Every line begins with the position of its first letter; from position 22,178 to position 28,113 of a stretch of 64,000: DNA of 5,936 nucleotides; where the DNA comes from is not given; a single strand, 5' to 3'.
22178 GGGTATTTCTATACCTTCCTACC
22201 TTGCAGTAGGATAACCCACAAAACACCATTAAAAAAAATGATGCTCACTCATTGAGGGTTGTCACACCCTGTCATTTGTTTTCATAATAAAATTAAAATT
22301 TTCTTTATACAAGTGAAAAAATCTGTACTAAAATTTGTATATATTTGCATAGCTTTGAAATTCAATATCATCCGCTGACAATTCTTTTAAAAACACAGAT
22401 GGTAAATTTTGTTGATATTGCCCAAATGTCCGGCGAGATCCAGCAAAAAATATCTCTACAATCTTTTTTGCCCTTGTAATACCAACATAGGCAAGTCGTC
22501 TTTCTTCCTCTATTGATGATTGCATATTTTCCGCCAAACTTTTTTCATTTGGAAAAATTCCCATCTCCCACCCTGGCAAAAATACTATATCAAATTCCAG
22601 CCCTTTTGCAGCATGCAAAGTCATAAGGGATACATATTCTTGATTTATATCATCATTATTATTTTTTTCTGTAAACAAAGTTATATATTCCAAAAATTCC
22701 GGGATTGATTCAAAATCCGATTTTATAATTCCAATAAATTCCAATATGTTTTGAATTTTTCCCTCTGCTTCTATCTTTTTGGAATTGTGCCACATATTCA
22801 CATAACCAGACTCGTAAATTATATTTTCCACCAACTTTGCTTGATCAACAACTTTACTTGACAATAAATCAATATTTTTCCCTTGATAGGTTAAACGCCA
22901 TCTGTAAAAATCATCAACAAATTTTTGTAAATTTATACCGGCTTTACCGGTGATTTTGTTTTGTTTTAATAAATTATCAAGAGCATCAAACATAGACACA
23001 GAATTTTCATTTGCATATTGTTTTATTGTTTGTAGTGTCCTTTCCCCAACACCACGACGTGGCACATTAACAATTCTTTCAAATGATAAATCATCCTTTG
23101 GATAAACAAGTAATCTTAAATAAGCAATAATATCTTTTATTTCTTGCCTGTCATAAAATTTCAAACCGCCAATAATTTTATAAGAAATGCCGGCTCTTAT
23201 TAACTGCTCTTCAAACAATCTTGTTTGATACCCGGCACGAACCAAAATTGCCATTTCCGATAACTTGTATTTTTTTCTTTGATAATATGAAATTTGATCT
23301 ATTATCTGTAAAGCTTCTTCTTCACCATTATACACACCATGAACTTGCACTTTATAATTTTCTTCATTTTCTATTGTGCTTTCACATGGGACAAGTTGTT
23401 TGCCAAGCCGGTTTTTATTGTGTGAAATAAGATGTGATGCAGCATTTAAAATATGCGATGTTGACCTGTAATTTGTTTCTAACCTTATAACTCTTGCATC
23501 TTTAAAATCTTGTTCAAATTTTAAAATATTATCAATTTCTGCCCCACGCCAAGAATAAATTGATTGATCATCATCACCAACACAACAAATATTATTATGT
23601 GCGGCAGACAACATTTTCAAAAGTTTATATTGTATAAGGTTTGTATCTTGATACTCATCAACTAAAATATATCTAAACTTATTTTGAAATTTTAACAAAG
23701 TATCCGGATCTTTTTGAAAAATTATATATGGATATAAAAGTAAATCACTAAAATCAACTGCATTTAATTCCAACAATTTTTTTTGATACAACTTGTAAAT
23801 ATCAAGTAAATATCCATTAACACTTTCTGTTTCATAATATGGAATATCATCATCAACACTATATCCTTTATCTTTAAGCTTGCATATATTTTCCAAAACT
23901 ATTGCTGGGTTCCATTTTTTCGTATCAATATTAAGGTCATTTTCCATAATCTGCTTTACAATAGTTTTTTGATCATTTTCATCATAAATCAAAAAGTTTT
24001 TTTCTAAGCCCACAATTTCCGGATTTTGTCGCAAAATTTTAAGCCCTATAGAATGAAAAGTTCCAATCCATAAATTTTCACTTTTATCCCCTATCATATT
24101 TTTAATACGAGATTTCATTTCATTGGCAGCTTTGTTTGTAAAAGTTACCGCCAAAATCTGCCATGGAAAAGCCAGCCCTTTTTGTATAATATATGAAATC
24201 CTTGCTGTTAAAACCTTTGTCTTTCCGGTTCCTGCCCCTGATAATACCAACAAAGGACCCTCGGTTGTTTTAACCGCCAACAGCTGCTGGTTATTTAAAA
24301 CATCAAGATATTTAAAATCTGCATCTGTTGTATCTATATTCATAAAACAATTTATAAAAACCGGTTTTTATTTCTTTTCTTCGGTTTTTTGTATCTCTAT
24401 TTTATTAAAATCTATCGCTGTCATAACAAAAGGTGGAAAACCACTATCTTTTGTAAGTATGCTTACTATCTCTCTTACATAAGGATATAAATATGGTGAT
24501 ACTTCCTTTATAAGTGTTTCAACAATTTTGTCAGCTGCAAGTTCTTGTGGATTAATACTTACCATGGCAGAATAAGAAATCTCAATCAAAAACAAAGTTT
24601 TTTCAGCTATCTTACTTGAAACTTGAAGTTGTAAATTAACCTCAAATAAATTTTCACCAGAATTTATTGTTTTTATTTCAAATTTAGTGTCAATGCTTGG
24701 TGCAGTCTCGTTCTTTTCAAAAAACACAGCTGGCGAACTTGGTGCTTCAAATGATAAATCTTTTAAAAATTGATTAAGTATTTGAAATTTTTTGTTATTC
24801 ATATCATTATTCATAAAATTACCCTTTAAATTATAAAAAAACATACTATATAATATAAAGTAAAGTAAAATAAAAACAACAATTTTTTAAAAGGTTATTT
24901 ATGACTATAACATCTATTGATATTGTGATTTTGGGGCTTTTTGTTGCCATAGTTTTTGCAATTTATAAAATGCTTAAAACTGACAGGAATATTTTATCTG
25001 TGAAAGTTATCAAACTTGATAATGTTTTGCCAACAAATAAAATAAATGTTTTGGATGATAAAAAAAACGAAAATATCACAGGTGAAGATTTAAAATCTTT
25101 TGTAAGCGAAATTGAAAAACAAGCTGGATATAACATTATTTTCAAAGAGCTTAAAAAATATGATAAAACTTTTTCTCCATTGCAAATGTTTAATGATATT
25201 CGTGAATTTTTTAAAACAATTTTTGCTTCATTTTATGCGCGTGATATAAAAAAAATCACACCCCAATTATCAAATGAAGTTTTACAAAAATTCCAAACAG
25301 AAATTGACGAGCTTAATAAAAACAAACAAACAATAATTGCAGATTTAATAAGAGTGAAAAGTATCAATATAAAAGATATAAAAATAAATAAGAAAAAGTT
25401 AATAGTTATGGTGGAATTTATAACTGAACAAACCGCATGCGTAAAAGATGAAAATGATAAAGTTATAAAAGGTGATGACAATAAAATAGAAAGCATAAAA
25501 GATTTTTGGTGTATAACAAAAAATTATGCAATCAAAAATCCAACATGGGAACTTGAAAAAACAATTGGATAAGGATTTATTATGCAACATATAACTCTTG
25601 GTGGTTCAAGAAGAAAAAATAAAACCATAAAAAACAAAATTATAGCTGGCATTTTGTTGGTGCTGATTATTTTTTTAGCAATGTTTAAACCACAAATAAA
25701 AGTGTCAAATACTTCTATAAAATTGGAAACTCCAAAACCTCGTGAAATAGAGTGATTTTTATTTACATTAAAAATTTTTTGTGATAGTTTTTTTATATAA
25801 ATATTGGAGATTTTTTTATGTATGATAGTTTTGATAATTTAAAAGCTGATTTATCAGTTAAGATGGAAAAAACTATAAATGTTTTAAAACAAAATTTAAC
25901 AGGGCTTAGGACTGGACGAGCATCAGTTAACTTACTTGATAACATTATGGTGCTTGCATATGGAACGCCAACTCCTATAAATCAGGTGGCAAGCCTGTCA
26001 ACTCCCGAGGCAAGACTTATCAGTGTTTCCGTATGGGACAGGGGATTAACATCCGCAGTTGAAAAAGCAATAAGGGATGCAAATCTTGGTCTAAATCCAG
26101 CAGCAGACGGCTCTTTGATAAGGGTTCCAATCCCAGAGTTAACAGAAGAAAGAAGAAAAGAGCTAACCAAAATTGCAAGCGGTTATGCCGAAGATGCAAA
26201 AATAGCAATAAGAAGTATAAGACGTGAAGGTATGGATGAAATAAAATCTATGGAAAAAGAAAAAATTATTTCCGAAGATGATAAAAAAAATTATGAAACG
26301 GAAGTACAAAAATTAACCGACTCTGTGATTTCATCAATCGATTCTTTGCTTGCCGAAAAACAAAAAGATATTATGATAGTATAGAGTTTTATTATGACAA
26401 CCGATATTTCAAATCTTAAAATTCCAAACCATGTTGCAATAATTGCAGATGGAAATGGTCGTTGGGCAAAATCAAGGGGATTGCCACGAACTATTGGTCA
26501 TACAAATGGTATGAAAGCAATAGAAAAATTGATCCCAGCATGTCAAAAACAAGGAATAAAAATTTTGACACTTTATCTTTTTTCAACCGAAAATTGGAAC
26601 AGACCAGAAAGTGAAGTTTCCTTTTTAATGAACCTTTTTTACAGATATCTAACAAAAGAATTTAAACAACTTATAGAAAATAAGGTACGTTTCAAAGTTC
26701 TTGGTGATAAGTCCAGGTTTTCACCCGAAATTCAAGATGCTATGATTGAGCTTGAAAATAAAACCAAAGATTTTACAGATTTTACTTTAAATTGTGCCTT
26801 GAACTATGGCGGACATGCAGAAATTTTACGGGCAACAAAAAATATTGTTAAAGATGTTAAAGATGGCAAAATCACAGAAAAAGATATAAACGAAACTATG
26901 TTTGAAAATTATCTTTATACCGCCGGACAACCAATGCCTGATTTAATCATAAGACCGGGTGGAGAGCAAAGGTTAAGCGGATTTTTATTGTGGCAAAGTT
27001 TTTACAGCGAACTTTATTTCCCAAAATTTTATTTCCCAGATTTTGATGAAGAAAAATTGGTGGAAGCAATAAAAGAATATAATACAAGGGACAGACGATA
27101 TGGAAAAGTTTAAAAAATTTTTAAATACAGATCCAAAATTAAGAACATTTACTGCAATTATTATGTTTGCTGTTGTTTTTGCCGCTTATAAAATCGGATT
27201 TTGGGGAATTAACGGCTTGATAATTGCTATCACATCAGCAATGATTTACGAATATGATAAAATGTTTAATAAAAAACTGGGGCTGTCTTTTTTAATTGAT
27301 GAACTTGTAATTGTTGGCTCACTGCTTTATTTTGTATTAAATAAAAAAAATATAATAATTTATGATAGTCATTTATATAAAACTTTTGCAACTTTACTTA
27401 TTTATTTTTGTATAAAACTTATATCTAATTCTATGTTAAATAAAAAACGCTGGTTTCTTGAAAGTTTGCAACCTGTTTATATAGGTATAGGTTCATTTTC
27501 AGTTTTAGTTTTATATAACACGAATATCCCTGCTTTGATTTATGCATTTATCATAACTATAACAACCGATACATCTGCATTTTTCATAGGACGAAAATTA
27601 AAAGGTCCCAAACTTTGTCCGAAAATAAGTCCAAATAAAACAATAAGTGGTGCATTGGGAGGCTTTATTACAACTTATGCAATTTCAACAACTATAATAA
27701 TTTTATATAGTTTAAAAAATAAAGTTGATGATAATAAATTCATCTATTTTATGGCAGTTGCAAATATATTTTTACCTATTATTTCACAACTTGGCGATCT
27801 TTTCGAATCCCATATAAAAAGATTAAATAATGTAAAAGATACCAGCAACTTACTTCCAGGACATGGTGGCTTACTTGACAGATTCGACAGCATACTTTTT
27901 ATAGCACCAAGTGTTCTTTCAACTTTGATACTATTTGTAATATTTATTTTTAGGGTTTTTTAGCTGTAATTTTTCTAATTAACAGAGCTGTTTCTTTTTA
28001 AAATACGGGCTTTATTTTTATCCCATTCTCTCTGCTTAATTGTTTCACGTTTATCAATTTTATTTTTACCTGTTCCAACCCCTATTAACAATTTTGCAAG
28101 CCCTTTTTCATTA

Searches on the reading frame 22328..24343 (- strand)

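Call 19: search_protein_families(library=ncbifam, proteins=[window:22328-24343:-])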
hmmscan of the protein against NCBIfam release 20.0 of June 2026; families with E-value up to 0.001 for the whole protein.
window:22328-24343:- (671 aa): 16 families
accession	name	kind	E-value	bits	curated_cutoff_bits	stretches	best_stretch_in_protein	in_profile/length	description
TIGR01073.1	pcrA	equivalog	8.9e-221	735.1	911.2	1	13-664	2-640/725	DNA helicase PcrA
NF008743.0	PRK11773.1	equivalog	1.3e-184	615.5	965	1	12-661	6-642/720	DNA helicase II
TIGR01075.1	uvrD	equivalog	2.7e-176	588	1144.45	1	13-661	2-637/715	DNA helicase II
TIGR01074.1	rep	equivalog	4.1e-172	573.9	951.45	1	16-664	2-642/668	DNA helicase Rep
NF008172.0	PRK10919.1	equivalog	9.7e-135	450.4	1168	1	16-664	3-642/673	DNA helicase Rep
NF008276.0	PRK11054.1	equivalog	4.9e-56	190.6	543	3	16-110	197-289/684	DNA helicase IV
TIGR02785.1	addA_Gpos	equivalog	2.2e-45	155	707.65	3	181-306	343-480/1234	helicase-exonuclease AddAB subunit AddA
TIGR00609.1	recB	equivalog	1.7e-43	149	696.05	3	123-311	272-460/1175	exodeoxyribonuclease V subunit beta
NF010487.0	PRK13909.1-4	equivalog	1.4e-33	116.2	759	2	152-418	254-531/924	RecB-like helicase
TIGR02784.1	addA_alphas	equivalog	1.7e-33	116.1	860.75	2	186-315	351-502/1138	double-strand break repair helicase AddA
NF010485.0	PRK13909.1-2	equivalog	4.2e-30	104.7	650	2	180-588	285-628/909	RecB-like helicase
NF008128.0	PRK10876.1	equivalog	3.2e-17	61.5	1697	1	219-334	374-489/1181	exodeoxyribonuclease V subunit beta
NF010486.0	PRK13909.1-3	equivalog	6.8e-15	54.2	1109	2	215-301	323-418/921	RecB-like helicase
NF041464.1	HelD_BACSU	equivalog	1.4e-12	46.4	419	1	205-382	530-694/779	RNA polymerase recycling motor HelD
NF041254.1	motor_HelR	exception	2.1e-06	26.3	750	0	190-306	489-599/706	RNA polymerase recycling motor ATPase HelR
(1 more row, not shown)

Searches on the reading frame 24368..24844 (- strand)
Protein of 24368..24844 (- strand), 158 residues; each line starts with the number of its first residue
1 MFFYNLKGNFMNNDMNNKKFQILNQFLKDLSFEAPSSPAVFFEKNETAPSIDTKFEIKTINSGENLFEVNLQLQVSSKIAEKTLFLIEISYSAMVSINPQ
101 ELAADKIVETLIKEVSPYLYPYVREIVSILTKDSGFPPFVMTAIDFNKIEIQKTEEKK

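Call 19: search_protein_families(library=ncbifam, proteins=[window:24368-24844:-])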
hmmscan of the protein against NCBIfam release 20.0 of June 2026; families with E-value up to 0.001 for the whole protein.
window:24368-24844:- (158 aa): 7 families
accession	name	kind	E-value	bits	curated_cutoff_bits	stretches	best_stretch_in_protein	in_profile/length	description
NF004392.0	PRK05751.1-3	equivalog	3.3e-33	114.7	143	1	13-156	8-149/160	protein-export chaperone SecB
NF004393.0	PRK05751.1-4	equivalog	1.3e-25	89.9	180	1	12-156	9-149/165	protein-export chaperone SecB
TIGR00809.1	secB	equivalog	5.3e-25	88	102.8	1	17-154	4-137/140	protein-export chaperone SecB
NF004394.0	PRK05751.1-5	equivalog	7.6e-25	87.6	181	1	15-156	5-142/156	protein-export chaperone SecB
NF004391.0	PRK05751.1-2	equivalog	2.7e-23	82.5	223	1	10-155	12-153/171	protein-export chaperone SecB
NF004390.0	PRK05751.1-1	equivalog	1.1e-16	61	277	1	15-149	6-136/155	protein-export chaperone SecB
NF009590.0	PRK13031.1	equivalog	5e-10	39.9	244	1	17-149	6-135/149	preprotein translocase subunit SecB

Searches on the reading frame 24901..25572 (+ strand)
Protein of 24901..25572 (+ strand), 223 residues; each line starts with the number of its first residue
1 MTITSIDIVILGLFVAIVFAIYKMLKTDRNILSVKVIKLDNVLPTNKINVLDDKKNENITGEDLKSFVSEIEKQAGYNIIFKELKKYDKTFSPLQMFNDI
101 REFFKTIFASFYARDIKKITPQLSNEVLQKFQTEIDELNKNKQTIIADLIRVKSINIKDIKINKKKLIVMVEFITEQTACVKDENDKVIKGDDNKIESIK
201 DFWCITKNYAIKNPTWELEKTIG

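Call 19: search_protein_families(library=ncbifam, proteins=[window:24901-25572:+])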
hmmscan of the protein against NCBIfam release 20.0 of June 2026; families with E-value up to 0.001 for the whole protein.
window:24901-25572:+ (223 aa): 2 families
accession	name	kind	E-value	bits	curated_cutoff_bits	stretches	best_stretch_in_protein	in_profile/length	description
NF033779.0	Tim44_TimA_adap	subfamily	9.3e-31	107.4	80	1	45-221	43-215/215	Tim44/TimA family putative adaptor protein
NF033778.1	trans_TimA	equivalog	7.7e-09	35.4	200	1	82-219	59-191/198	TIM44-related membrane protein TimA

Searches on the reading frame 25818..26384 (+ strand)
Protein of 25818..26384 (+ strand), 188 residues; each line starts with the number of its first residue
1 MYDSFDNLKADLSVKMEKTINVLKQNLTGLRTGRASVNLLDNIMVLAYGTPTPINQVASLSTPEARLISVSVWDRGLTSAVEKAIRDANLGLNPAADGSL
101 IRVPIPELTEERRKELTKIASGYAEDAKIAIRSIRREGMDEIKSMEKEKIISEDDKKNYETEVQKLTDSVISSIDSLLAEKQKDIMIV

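Call 19: search_protein_families(library=ncbifam, proteins=[window:25818-26384:+])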
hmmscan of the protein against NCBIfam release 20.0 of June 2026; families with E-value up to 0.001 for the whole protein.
window:25818-26384:+ (188 aa): 1 family
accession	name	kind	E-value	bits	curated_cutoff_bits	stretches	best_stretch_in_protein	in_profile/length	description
TIGR00496.1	frr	equivalog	1.3e-63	213.8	149.1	1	15-187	3-175/176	ribosome recycling factor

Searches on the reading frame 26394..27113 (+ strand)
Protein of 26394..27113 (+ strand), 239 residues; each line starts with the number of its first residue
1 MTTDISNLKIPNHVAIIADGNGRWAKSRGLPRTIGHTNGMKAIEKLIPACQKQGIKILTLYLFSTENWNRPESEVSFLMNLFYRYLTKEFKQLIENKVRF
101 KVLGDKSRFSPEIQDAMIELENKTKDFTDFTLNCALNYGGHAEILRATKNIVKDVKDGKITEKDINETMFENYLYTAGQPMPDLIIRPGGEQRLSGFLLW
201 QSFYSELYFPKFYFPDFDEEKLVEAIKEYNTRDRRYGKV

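Call 19: search_protein_families(library=ncbifam, proteins=[window:26394-27113:+])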
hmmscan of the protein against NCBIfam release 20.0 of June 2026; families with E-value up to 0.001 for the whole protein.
window:26394-27113:+ (239 aa): 16 families
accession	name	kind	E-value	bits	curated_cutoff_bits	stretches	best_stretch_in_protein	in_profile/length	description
NF011405.0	PRK14830.1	equivalog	5.1e-93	311.3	304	1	4-239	16-251/251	undecaprenyl pyrophosphate synthase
NF011406.0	PRK14831.1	subfamily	2.2e-86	289.2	375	1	2-239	15-252/256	undecaprenyl pyrophosphate synthase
TIGR00055.1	uppS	equivalog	3.2e-84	281.9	109.55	1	10-237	1-228/228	polyprenyl diphosphate synthase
NF011408.0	PRK14834.1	equivalog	3.8e-80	268.9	348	1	5-238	12-245/252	isoprenyl transferase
NF011407.0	PRK14833.1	equivalog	1.3e-79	267.1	325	1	10-239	4-232/233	di-trans,poly-cis-decaprenylcistransferase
NF011411.0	PRK14838.1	equivalog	6.8e-74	248.2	417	1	4-238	6-238/244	isoprenyl transferase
NF011414.0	PRK14841.1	equivalog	9.3e-72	241.4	401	1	8-238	1-229/233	isoprenyl transferase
NF011404.0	PRK14829.1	equivalog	1.9e-68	230.6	372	1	4-239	24-259/260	isoprenyl transferase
NF007596.1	PRK10240.1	equivalog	1.5e-67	227.5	418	1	9-237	14-242/251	(2E,6E)-farnesyl-diphosphate-specific ditrans,polycis-undecaprenyl-diphosphate synthase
NF011413.0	PRK14840.1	equivalog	3.9e-65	220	410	1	6-238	14-250/250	isoprenyl transferase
NF011412.0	PRK14839.1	equivalog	6e-64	215.7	334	1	12-238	11-228/240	di-trans,poly-cis-decaprenylcistransferase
NF011415.0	PRK14842.1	equivalog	3.5e-62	210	360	1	7-238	5-237/241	isoprenyl transferase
NF011409.0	PRK14835.1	equivalog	2.8e-60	204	425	1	7-238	42-279/279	isoprenyl transferase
NF011403.0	PRK14828.1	equivalog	3.2e-56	190.6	348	1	3-238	21-258/258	isoprenyl transferase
NF011402.0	PRK14827.1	equivalog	9.6e-56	189.3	535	1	5-238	62-295/296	decaprenyl diphosphate synthase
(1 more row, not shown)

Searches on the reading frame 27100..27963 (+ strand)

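Call 19: search_protein_families(library=ncbifam, proteins=[window:27100-27963:+])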
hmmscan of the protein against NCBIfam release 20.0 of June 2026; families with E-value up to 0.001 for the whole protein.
window:27100-27963:+ (287 aa): 1 family
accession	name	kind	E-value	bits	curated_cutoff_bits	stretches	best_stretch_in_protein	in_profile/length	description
NF008635.0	PRK11624.1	equivalog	3.1e-23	82.6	385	1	120-281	125-282/285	phosphatidate cytidylyltransferase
